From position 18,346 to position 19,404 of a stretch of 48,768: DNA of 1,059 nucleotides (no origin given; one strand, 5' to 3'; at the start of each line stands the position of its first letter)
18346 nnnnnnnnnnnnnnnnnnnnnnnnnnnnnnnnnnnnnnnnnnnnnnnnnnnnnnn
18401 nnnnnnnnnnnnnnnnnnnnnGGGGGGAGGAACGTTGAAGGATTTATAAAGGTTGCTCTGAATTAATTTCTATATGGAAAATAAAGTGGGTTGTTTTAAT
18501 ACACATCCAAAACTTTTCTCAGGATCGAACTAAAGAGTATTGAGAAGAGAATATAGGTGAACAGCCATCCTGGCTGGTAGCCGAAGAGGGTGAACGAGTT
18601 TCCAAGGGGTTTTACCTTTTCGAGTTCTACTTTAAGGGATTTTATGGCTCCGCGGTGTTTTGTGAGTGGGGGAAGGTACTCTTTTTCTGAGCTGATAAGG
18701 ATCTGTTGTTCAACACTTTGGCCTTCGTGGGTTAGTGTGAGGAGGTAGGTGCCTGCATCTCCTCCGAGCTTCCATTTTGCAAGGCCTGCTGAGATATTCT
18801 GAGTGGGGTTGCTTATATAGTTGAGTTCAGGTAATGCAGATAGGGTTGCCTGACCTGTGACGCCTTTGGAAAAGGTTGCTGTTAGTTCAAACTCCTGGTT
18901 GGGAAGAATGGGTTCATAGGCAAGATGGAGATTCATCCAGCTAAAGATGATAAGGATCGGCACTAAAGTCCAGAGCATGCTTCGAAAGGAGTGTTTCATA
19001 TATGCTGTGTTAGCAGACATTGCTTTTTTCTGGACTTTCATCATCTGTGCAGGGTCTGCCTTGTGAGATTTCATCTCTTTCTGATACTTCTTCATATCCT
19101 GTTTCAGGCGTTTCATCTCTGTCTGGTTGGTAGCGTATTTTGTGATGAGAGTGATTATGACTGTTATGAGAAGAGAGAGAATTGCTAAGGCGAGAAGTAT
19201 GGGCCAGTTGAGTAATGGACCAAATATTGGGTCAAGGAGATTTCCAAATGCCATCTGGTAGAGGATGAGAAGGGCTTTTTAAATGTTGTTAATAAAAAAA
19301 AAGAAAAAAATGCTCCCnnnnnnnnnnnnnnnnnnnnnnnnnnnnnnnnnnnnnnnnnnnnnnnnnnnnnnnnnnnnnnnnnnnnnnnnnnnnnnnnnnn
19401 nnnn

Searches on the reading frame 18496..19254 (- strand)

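Call 32: search_protein_families(library=pfam, proteins=[window:18496-19254:-], max_evalue=0.00001)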
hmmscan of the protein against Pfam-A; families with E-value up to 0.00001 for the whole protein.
window:18496-19254:- (252 aa): 1 family
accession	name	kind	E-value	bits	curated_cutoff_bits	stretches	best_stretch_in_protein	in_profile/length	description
PF01956.21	EMC3_TMCO1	-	4.4e-16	59.5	27.1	1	8-127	5-127/169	Integral membrane protein EMC3/TMCO1-like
